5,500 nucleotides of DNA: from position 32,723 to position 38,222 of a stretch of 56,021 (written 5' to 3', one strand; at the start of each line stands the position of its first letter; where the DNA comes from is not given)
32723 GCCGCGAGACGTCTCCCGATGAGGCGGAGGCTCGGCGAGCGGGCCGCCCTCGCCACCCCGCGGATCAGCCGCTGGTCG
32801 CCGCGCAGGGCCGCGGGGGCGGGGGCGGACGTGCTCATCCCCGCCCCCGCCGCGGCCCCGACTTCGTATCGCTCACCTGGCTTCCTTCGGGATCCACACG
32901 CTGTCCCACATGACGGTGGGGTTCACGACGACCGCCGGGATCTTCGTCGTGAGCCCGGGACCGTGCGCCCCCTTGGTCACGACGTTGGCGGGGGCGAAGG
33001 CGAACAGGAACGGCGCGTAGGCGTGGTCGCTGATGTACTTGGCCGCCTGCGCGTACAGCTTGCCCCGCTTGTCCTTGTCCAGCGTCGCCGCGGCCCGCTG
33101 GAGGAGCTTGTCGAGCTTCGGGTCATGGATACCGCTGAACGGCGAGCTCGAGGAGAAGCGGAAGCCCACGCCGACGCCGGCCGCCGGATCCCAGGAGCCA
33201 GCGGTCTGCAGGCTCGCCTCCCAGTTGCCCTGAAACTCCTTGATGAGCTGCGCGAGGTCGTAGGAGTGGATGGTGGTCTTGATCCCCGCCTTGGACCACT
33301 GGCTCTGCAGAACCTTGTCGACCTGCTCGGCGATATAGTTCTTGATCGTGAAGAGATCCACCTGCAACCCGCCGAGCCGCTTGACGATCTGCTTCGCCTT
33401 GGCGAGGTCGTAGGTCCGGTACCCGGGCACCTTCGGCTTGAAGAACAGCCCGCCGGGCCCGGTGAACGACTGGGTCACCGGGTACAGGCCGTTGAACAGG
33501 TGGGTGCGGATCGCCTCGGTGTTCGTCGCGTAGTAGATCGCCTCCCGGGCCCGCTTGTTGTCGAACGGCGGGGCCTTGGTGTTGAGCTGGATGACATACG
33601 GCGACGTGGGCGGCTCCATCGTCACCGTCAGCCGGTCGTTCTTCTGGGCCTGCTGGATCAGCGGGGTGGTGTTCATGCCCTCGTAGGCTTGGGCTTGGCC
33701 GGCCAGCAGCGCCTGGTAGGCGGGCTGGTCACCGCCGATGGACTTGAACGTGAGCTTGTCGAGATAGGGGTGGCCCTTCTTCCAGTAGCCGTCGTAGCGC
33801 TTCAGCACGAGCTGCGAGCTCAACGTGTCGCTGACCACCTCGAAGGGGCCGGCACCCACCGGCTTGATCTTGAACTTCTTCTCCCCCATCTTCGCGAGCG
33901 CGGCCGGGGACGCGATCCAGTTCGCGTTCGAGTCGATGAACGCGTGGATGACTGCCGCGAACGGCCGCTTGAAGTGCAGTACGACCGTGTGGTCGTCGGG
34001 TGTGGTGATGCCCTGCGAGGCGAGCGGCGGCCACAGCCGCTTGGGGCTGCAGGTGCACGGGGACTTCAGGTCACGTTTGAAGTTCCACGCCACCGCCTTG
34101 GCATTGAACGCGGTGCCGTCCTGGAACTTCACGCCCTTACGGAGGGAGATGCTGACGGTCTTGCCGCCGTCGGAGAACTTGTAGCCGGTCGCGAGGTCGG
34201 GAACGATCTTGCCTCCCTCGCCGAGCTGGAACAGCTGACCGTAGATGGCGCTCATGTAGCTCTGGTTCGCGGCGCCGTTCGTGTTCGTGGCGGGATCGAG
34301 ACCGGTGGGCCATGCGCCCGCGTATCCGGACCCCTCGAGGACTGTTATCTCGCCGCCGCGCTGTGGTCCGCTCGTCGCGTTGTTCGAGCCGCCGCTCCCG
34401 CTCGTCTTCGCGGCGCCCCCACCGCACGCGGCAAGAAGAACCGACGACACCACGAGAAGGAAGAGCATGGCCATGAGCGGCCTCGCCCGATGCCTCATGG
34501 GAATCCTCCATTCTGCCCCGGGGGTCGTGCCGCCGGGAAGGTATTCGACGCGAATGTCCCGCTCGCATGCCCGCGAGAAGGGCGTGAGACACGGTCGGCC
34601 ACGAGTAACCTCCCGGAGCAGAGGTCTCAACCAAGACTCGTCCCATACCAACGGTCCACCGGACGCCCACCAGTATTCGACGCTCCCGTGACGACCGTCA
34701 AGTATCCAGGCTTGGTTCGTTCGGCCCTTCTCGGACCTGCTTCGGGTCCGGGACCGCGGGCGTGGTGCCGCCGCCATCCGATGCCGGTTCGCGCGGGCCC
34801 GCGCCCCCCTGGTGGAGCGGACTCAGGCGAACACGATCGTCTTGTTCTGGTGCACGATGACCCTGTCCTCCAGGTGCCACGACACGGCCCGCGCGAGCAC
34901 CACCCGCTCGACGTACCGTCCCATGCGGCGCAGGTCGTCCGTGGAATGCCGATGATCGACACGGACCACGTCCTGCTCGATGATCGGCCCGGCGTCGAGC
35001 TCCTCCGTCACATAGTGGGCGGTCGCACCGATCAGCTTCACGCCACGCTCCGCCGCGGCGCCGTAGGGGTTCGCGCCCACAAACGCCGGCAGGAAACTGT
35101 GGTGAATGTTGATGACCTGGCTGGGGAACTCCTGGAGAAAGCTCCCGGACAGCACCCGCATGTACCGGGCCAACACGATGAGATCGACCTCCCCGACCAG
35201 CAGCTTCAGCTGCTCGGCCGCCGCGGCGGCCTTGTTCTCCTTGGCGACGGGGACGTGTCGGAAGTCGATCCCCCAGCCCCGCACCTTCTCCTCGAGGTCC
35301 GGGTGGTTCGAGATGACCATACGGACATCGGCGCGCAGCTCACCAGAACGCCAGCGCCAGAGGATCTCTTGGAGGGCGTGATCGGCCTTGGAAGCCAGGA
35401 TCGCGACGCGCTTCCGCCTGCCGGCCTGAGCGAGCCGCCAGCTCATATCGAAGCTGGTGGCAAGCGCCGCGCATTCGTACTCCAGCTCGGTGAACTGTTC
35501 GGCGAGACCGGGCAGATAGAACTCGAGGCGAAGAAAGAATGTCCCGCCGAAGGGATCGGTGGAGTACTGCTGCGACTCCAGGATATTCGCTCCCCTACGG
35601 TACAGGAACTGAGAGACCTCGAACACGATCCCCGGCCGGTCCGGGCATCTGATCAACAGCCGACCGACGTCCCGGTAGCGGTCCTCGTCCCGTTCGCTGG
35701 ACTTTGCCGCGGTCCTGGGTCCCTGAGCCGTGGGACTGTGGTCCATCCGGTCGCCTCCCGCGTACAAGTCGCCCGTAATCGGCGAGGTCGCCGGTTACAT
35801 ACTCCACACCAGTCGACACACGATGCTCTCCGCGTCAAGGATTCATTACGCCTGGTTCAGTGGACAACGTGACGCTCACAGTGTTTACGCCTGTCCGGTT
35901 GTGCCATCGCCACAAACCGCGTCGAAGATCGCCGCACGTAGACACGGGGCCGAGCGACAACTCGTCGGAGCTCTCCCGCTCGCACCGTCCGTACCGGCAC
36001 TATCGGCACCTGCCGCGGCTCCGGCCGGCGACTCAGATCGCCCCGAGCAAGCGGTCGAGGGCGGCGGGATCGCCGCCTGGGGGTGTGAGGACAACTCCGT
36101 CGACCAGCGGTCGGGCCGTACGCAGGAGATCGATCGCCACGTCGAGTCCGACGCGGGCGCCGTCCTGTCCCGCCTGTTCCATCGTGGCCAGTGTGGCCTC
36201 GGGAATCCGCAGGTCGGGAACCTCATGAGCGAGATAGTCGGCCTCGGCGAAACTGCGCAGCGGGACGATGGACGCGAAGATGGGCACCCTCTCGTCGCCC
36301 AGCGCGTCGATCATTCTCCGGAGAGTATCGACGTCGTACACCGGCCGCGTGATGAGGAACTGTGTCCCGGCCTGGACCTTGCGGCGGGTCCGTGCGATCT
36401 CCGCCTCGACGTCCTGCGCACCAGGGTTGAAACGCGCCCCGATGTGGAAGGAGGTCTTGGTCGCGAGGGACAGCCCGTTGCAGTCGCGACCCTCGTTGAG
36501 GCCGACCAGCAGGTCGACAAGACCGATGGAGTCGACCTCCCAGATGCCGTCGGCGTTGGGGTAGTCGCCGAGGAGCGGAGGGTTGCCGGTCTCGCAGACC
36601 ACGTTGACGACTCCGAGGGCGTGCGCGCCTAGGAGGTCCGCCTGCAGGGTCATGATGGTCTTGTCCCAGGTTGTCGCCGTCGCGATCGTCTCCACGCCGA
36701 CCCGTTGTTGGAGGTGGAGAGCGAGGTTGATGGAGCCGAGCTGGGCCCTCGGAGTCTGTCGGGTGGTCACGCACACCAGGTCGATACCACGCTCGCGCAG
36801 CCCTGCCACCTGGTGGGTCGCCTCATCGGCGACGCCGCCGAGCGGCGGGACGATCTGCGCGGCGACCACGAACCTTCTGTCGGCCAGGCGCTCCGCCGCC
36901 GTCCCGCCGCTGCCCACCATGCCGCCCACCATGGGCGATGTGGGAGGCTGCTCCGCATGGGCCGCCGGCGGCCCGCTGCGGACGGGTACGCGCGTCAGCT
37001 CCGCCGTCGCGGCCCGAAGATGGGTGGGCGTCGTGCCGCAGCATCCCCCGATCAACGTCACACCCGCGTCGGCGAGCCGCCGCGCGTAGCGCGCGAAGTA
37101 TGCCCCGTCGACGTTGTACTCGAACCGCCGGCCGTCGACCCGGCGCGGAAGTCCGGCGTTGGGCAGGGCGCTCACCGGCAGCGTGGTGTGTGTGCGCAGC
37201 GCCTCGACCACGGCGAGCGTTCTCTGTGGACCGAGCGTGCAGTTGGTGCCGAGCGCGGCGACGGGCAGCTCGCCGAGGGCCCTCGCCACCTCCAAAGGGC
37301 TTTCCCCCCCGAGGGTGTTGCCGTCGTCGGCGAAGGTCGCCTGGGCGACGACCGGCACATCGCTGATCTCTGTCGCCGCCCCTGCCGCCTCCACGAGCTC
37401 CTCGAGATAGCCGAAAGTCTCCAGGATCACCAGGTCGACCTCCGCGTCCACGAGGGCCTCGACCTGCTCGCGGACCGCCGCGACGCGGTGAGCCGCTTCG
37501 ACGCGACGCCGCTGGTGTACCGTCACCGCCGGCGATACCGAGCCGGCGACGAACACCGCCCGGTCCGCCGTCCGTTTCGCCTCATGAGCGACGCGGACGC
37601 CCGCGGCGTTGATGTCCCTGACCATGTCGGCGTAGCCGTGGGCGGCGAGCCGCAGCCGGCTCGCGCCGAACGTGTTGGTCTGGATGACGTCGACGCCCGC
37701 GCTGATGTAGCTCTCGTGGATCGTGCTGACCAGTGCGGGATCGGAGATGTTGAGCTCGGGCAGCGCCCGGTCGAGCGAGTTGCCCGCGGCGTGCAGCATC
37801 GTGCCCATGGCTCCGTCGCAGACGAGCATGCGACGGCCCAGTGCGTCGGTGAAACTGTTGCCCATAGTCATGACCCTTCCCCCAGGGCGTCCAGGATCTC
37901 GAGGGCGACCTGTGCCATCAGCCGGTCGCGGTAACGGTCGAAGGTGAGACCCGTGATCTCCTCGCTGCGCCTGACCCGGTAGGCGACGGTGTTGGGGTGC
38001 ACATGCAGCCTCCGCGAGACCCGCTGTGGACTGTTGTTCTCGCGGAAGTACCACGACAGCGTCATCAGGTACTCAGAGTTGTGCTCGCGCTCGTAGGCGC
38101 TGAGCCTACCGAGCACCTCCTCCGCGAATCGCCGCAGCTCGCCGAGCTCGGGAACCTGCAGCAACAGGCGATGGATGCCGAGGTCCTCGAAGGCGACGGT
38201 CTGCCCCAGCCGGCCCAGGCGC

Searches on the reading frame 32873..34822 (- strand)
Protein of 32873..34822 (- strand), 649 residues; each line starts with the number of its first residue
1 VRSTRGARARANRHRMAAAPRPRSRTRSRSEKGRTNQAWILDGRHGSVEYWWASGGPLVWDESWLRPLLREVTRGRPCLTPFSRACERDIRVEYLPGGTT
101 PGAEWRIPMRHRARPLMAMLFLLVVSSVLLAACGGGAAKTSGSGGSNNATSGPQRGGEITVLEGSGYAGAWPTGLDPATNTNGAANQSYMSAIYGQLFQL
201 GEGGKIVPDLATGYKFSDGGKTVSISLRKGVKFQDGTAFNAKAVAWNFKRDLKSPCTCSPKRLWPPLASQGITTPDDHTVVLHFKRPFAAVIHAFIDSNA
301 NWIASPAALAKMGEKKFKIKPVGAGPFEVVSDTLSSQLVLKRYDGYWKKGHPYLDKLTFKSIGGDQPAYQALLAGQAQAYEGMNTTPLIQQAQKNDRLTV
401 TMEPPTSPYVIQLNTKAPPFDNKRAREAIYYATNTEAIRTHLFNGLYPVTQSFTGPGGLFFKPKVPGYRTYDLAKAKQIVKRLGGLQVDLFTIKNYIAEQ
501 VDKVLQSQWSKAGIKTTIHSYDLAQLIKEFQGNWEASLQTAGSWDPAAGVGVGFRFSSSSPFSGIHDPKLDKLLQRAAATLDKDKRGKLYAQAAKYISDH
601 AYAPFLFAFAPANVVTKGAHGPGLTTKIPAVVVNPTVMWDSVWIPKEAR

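Call 64: search_protein_families(library=pfam, proteins=[window:32873-34822:-], max_evalue=0.0001)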
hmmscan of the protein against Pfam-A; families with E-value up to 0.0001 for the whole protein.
window:32873-34822:- (649 aa): 1 family
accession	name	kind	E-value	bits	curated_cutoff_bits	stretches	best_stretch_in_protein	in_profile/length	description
PF00496.27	SBP_bac_5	-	5.5e-71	240.1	32.4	1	205-546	1-351/368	Bacterial extracellular solute-binding proteins, family 5 Middle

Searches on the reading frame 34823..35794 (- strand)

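Call 64: search_protein_families(library=pfam, proteins=[window:34823-35794:-], max_evalue=0.0001)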
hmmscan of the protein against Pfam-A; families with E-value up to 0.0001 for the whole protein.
window:34823-35794:- (323 aa): 2 families
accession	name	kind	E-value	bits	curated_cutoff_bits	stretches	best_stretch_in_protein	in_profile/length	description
PF00551.24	Formyl_trans_N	-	4.6e-39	134.5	26.1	1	128-304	1-181/181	Formyl transferase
PF01842.31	ACT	-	2e-09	37.5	27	1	45-87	2-45/66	ACT domain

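Call 87: search_protein_families(library=ncbifam, proteins=[window:34823-35794:-], max_evalue=0.001)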
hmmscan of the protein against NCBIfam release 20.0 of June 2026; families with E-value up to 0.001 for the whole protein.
window:34823-35794:- (323 aa): 7 families
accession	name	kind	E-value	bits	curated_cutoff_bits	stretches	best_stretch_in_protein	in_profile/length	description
NF004684.0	PRK06027.1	subfamily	3.8e-116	387.7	223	1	44-322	7-285/286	formyltetrahydrofolate deformylase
TIGR00655.1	PurU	equivalog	8.3e-115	383.2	285.95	1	45-322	2-280/280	formyltetrahydrofolate deformylase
TIGR00639.1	PurN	equivalog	5e-34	117.5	150.1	1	128-314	1-191/192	phosphoribosylglycinamide formyltransferase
TIGR00460.1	fmt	equivalog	4.6e-17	62.1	201.5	1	179-289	56-166/315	methionyl-tRNA formyltransferase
NF005414.0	PRK06988.1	equivalog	4.3e-10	39.1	316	1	180-304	55-179/311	formyltransferase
NF005998.1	PRK08125.1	equivalog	4.4e-08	32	777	1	203-305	76-178/649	bifunctional UDP-4-amino-4-deoxy-L-arabinose formyltransferase/UDP-glucuronic acid oxidase ArnA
NF005755.0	PRK07579.1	equivalog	1.2e-05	25.3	238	1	202-286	57-146/245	dTDP-4-amino-4,6-dideoxyglucose formyltransferase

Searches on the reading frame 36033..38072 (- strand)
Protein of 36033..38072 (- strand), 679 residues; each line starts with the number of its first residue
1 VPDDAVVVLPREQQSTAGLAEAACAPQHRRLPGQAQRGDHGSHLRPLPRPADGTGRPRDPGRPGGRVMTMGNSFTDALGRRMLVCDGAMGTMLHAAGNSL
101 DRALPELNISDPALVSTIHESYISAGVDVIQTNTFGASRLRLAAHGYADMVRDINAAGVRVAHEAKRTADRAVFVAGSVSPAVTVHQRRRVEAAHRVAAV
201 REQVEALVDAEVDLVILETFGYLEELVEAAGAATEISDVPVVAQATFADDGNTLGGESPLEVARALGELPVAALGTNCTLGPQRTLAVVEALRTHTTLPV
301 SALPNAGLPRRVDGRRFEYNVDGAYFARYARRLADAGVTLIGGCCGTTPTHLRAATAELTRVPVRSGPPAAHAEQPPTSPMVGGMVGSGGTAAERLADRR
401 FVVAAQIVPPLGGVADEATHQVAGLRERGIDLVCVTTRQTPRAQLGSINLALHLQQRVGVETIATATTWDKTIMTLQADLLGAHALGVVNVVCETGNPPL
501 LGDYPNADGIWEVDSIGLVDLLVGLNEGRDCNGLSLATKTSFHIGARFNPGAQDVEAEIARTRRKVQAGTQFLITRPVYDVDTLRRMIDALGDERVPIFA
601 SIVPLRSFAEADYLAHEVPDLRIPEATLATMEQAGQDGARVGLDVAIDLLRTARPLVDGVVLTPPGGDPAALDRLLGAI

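Call 64: search_protein_families(library=pfam, proteins=[window:36033-38072:-], max_evalue=0.0001)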
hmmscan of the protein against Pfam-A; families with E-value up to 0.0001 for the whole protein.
window:36033-38072:- (679 aa): 2 families
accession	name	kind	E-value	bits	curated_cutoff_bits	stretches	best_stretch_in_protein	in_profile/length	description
PF02574.22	S-methyl_trans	-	8e-64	216.7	22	1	83-357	1-281/283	Homocysteine S-methyltransferase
PF02219.23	MTHFR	-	1.5e-18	67.6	24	1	400-649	10-256/287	Methylenetetrahydrofolate reductase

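Call 87: search_protein_families(library=ncbifam, proteins=[window:36033-38072:-], max_evalue=0.001)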
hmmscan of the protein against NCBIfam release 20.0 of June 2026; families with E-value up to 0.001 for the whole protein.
window:36033-38072:- (679 aa): 8 families
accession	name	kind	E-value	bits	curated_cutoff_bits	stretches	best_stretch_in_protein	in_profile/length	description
NF006396.0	PRK08645.1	equivalog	7.3e-161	536.3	453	1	73-665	3-588/611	bifunctional homocysteine S-methyltransferase/methylenetetrahydrofolate reductase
NF005718.0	PRK07534.1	equivalog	4.5e-50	170.8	338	1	70-364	2-299/337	betaine--homocysteine S-methyltransferase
TIGR02082.1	metH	equivalog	1.6e-46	158.5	1010.85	1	80-362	3-315/1182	methionine synthase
NF007024.0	PRK09490.1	equivalog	3.2e-42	144.5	1497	1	70-370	8-340/1234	methionine synthase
NF007020.0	PRK09485.1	equivalog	1.8e-33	115.9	215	1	80-359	11-303/306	homocysteine S-methyltransferase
TIGR00676.1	fadh2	equivalog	9.2e-13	48.2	293.7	1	409-650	7-245/275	methylenetetrahydrofolate reductase [NAD(P)H]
TIGR00677.1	fadh2_euk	equivalog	2.3e-11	43.6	310.05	1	447-650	47-246/281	methylenetetrahydrofolate reductase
NF006950.0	PRK09432.1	equivalog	2.5e-05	23.7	382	1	456-652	79-263/296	methylenetetrahydrofolate reductase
